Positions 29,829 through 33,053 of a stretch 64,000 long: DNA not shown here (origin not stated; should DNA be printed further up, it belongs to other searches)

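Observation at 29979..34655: Uncharacterised three-gene periplasmic glycosylation module: membrane GT2, SAM-methyltransferase, and a GT2-like/GT-C/TPR fusion (a bacterial TMTC/PMT look-alike)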

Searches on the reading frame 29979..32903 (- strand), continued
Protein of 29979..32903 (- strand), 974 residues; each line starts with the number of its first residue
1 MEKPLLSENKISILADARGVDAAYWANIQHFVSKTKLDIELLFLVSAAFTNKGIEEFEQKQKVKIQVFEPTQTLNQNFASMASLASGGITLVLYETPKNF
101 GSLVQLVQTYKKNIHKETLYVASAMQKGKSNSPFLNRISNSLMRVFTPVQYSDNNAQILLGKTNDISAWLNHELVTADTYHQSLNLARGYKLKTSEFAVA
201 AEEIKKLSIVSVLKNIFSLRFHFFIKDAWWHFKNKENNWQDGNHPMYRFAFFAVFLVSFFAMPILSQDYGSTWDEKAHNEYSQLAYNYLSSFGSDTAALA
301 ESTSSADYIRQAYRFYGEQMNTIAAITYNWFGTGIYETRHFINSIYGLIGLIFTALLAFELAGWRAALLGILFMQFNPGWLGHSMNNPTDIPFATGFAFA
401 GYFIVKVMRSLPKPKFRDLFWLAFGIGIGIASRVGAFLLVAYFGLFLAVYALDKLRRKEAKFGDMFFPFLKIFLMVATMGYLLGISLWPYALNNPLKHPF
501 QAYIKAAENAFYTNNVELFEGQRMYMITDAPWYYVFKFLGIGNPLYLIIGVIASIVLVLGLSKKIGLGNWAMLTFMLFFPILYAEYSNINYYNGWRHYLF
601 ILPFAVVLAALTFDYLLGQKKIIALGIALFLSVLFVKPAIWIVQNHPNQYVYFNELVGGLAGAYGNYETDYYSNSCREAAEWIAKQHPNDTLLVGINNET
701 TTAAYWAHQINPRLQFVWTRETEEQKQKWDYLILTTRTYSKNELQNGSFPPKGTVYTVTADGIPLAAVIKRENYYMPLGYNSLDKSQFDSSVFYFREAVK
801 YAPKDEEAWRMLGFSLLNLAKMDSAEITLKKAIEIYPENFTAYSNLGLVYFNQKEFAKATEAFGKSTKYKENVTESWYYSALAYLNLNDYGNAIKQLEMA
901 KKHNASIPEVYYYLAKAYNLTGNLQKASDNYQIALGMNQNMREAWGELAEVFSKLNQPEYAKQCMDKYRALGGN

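Call 6: search_solved_structures(query=window:29979-32903:-, max_evalue=1, show_alignments=2)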
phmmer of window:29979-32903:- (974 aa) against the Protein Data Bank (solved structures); distinct sequences matched with E-value up to 1: 153 (the best 60 are shown).
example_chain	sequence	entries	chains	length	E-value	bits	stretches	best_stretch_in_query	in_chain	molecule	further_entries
9qhb_A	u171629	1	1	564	2e-46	161.6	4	778-954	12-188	Engineered tetratricopeptide repeat protein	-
8bu0_A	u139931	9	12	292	1.5e-24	89.2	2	786-951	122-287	Consensus tetratricopeptide repeat protein | Crystal structure of an 8-repeat consensus TPR superhelix with Zinc. | Monomer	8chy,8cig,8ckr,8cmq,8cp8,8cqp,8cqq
9qhc_A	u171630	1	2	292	2.1e-21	78.8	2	784-948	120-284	Engineered tetratricopeptide repeat protein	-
4ui9_F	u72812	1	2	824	1.2e-13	53.2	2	775-956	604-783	CELL DIVISION CYCLE PROTEIN 27 HOMOLOG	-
5a31_F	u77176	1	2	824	1.2e-13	53.2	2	775-956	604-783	ANAPHASE-PROMOTING COMPLEX SUBUNIT 3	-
5g04_F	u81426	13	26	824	1.2e-13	53.2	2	775-956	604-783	CELL DIVISION CYCLE PROTEIN 27 HOMOLOG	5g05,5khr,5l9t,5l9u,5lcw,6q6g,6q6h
5khu_F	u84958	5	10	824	1.2e-13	53.2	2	775-956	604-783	Cell division cycle protein 27 homolog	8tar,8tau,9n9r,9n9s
7yeh_B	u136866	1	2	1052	4.7e-12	47.9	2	820-954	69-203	UDP-N-acetylglucosamine--peptide N-acetylglucosaminyltransferase 110 kDa subunit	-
7yea_A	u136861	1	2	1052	5.3e-12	47.7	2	821-954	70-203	UDP-N-acetylglucosamine--peptide N-acetylglucosaminyltransferase 110 kDa subunit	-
7ntf_A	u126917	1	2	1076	6.9e-12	47.3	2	830-954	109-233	Isoform 1 of UDP-N-acetylglucosamine--peptide N-acetylglucosaminyltransferase 110 kDa subu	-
8ch0_A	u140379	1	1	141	6.2e-11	44.2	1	778-934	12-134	Consensus tetratricopeptide repeat protein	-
2fo7_A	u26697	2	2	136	8.8e-11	43.7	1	778-900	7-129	SYNTHETIC CONSENSUS TPR PROTEIN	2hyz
6eou_A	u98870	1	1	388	2e-10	42.5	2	821-954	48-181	UDP-N-acetylglucosamine--peptide N-acetylglucosaminyltransferase 110 kDa subunit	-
4rg6_A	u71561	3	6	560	2.1e-10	42.4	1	775-957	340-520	Cell division cycle protein 27 homolog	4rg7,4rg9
1w3b_A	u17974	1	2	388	6.1e-10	40.9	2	821-954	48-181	UDP-N-ACETYLGLUCOSAMINE--PEPTIDE N-ACETYLGLUCOSAMINYLTRANSFERASE 110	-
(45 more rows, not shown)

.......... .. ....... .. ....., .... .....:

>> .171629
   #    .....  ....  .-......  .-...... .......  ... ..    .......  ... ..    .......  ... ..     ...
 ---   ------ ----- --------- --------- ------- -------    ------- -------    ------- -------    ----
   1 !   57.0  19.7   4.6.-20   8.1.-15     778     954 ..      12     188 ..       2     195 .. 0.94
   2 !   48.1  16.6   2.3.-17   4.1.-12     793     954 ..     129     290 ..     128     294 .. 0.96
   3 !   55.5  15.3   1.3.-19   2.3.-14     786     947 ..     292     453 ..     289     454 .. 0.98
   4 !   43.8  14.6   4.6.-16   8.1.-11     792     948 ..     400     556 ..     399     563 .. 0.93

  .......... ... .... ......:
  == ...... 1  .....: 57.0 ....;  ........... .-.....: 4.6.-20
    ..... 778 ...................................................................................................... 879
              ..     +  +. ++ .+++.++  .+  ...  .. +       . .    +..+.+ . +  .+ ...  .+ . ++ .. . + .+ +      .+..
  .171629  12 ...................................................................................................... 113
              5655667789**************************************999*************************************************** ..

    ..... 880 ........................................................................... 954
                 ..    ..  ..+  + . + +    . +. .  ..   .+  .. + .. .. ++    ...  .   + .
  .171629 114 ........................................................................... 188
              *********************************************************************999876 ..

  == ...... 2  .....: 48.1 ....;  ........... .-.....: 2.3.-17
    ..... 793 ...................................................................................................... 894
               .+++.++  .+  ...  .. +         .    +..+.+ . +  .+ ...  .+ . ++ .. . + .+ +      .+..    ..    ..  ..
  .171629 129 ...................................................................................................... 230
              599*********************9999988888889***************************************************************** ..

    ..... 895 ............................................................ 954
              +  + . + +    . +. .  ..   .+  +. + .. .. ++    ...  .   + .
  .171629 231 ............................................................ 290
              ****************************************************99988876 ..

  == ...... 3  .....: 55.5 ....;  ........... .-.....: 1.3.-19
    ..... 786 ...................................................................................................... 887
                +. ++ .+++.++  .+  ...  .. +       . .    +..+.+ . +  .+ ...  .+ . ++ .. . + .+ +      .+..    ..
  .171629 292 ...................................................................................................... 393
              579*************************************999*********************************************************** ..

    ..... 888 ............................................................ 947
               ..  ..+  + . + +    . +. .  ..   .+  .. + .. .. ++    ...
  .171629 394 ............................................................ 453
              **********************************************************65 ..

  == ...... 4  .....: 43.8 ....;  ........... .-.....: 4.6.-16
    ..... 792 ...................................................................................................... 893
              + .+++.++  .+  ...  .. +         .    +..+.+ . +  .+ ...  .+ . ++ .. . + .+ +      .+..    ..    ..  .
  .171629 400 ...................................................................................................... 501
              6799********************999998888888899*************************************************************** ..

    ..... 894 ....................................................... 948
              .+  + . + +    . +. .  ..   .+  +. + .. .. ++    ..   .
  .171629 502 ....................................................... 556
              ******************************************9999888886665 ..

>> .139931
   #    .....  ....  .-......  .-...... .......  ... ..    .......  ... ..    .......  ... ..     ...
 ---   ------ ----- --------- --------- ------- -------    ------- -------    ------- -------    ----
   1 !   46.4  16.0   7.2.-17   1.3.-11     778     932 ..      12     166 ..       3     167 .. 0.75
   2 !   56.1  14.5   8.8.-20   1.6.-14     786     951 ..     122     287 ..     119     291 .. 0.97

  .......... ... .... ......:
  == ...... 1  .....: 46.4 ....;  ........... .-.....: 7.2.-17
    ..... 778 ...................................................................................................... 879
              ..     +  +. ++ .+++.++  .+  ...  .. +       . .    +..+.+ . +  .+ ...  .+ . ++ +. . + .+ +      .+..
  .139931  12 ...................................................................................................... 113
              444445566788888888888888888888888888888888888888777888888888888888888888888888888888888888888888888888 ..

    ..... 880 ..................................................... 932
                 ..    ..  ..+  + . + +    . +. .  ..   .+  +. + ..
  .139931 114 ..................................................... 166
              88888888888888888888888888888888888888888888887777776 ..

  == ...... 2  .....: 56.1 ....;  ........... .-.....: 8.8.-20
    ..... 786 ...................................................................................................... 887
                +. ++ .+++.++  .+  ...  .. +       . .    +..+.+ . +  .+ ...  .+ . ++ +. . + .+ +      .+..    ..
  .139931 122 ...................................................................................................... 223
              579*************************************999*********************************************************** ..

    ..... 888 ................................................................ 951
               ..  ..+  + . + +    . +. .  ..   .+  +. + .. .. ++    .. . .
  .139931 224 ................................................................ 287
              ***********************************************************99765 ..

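Call 12: find_encoding_contigs(protein=P0080, flank=8000, max_places=2)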
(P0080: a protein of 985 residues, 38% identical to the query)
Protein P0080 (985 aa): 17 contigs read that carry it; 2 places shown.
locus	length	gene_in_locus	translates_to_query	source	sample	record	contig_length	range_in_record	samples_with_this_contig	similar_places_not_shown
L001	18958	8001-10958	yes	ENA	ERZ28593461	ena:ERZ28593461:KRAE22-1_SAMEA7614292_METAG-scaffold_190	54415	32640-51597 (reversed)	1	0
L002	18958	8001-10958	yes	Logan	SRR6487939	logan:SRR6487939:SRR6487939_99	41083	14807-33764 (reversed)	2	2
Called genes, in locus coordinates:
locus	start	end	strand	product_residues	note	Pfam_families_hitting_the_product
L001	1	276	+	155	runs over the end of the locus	PF12712:DUF3805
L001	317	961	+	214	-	PF01135:PCMT (weak), PF01596:Methyltransf_3, PF13578:Methyltransf_24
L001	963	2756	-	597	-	PF00654:Voltage_CLC, PF00571:CBS (weak)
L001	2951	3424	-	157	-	PF14109:GldH_lipo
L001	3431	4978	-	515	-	PF04468:PSP1, PF28472:PSP1_3rd, PF28473:YaaT_C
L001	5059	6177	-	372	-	PF13177:DNA_pol3_delta2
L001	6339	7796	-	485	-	PF00070:Pyr_redox (faint), PF00890:FAD_binding_2 (weak), PF01266:DAO (weak), PF03486:HI0933_like (weak), PF07992:Pyr_redox_2 (weak), PF12831:FAD_oxidored (weak), PF01593:Amino_oxidase, PF13450:NAD_binding_8, +1 more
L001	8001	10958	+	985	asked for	PF13231:PMT_2 (weak), PF00515:TPR_1 (faint), PF07719:TPR_2 (faint), PF13181:TPR_8 (faint), PF13424:TPR_12 (faint), PF13431:TPR_17 (faint), PF13432:TPR_16 (faint), PF14559:TPR_19 (faint), +1 more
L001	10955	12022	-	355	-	PF07642:BBP2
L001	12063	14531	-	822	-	PF13620:CarboxypepD_reg, PF13715:CarbopepD_reg_2, PF07715:Plug, PF14905:OMP_b-brl_3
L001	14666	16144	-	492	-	PF00221:Lyase_aromatic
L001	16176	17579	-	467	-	PF00152:tRNA-synt_2 (faint), PF13393:tRNA-synt_His, PF00587:tRNA-synt_2b (weak)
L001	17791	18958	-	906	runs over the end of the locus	PF16078:2-oxogl_dehyd_N, PF00676:E1_dh, PF02779:Transket_pyr, PF16870:OxoGdeHyase_C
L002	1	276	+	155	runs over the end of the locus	PF12712:DUF3805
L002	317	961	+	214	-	PF01135:PCMT (weak), PF01596:Methyltransf_3, PF13578:Methyltransf_24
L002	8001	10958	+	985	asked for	PF13231:PMT_2 (weak), PF00515:TPR_1 (faint), PF07719:TPR_2 (faint), PF13181:TPR_8 (faint), PF13424:TPR_12 (faint), PF13431:TPR_17 (faint), PF13432:TPR_16 (faint), PF14559:TPR_19 (faint), +1 more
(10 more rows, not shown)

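Call 13: find_related_loci(query=A1, collection=genome_contigs, flank=10000)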
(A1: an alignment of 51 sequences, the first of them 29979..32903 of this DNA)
Query A1 (974 aa) in genome_contigs; peptide patterns used: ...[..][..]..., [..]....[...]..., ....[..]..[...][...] (x = any residue, [..] = any of these).
600 stretches matched a pattern (row limit reached: there are more); 552 encode a relative of the query (tblastn E <= 1e-3); the best 80 are kept; 78 distinct loci.
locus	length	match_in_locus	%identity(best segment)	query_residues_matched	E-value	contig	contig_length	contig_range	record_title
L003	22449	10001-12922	84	1-974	0e+0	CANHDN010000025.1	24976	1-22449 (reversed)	MAG: Bacteroidetes bacterium isolate RE-18aug17-35 genome assembly, contig: RE-18aug17-C2535, whole genome shotgun seque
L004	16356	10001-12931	83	1-974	0e+0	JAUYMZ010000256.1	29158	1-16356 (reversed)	MAG: Bacteroidota bacterium isolate C3_concoct.bin.81 C3_k141_58108, whole genome shotgun sequence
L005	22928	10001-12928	64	1-973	0e+0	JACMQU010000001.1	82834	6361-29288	MAG: Bacteroidia bacterium isolate LF-bin-458 FL-bin-458-contig-k141_17414, whole genome shotgun sequence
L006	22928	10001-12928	64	1-973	0e+0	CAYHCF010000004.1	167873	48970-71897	MAG TPA_asm: uncultured Chitinophaga sp. isolate ERP119702_co1_220 genome assembly, contig: NODE_40_length_167873_cov_10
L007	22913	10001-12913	64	6-973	0e+0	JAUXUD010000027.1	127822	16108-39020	MAG: Bacteroidota bacterium isolate C13_metabat.bin.6 C13_k141_10445, whole genome shotgun sequence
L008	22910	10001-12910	63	1-973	0e+0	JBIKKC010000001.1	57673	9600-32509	MAG: Bacteroidia bacterium isolate ME2014-07-17_3300034279_group5_bin10 Rohwer_bin1041_scaffold_85_c1, whole genome shot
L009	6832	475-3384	64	1-973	0e+0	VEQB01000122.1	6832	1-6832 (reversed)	MAG: Bacteroidetes bacterium isolate ZLKRG02 NODE_13299_length_6832_cov_4.091872, whole genome shotgun sequence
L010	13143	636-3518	54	8-973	0e+0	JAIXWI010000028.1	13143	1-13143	MAG: Bacteroidetes bacterium isolate D4_MAG_00013 pond_D4_MAG_00013_000000000027, whole genome shotgun sequence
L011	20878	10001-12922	53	1-974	0e+0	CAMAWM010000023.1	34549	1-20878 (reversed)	MAG: Chitinophaga pinensis isolate MaH-04nov19-29 genome assembly, contig: MaH-04nov19-C2879, whole genome shotgun seque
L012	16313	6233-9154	85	1-974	0e+0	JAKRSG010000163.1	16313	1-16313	MAG: Bacteroidia bacterium isolate MS011 bin-011_162, whole genome shotgun sequence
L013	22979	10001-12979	52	1-973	0e+0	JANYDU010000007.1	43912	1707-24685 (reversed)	MAG: Bacteroidetes bacterium isolate 336R_metabinner_86_sub 336R_k141_800206, whole genome shotgun sequence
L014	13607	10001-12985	49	1-973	0e+0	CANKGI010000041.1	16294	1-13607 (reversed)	MAG: Bacteroidetes bacterium isolate RH-9nov16-162 genome assembly, contig: RH-9nov16-C7254, whole genome shotgun sequen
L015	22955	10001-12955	49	1-971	0e+0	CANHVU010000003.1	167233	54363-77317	MAG: Bacteroidetes bacterium isolate RE-27jun17-99 genome assembly, contig: RE-27jun17-C24, whole genome shotgun sequenc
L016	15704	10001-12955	49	1-971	0e+0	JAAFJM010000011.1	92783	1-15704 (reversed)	MAG: Bacteroidetes bacterium isolate bin39.metabat.b16b17b19.001 WN_Bacteroidetes_5_scaffold_11, whole genome shotgun se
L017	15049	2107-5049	49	1-971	0e+0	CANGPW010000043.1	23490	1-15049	MAG: Bacteroidetes bacterium isolate RE-14apr17-15 genome assembly, contig: RE-14apr17-C1896, whole genome shotgun seque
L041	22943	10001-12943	45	7-973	0e+0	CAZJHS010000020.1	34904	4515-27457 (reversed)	MAG TPA_asm: uncultured Chitinophaga sp. isolate binchicken_co328_172 genome assembly, contig: NODE_668_length_34904_cov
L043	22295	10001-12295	38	211-972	4e-172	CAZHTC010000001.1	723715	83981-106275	MAG TPA_asm: uncultured Bifidobacteriaceae bacterium isolate SRP257259_co1_20 genome assembly, contig: NODE_4_length_723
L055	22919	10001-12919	38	2-973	0e+0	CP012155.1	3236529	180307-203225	Bacteroidetes bacterium UKL13-3 chromosome, complete genome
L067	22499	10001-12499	30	127-939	3e-111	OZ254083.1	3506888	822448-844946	MAG: Cytophagales bacterium isolate 8d1844c7-a742-4cd6-9b6b-3cb18d52b5f8 genome assembly, chromosome: 1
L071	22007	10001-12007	35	254-924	7e-107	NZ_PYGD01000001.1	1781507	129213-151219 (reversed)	Taibaiella chishuiensis strain CGMCC 1.12700 Ga0171613_101, whole genome shotgun sequence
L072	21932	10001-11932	33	243-881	2e-106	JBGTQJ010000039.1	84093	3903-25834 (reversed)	MAG: Saprospiraceae bacterium isolate WDNA11_bin.10.permissive NODE_39_length_84093_cov_11.809110, whole genome shotgun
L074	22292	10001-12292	31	144-900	1e-104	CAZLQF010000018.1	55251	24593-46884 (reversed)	MAG TPA_asm: uncultured Sphingobacteriales bacterium isolate SRP185896_co2_375 genome assembly, contig: NODE_161_length_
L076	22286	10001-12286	31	202-944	5e-104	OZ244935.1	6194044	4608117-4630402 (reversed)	MAG: Saprospiraceae bacterium isolate 4d9a4a3e-d3a1-4ae7-932c-1580e2315ff4 genome assembly, chromosome: 1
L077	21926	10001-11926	33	251-900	8e-104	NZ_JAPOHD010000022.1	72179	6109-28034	Draconibacterium aestuarii strain Z1-6 soapdenovo_K_127_22, whole genome shotgun sequence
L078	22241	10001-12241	33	187-904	9e-104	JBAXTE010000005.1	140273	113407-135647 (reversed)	MAG: Bacteroidota bacterium isolate ELA627 MAG627_5, whole genome shotgun sequence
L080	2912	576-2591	32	233-902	3e-107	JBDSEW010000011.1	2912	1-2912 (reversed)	MAG: Chitinophagales bacterium isolate cluster1_bin.213 k127_7928011, whole genome shotgun sequence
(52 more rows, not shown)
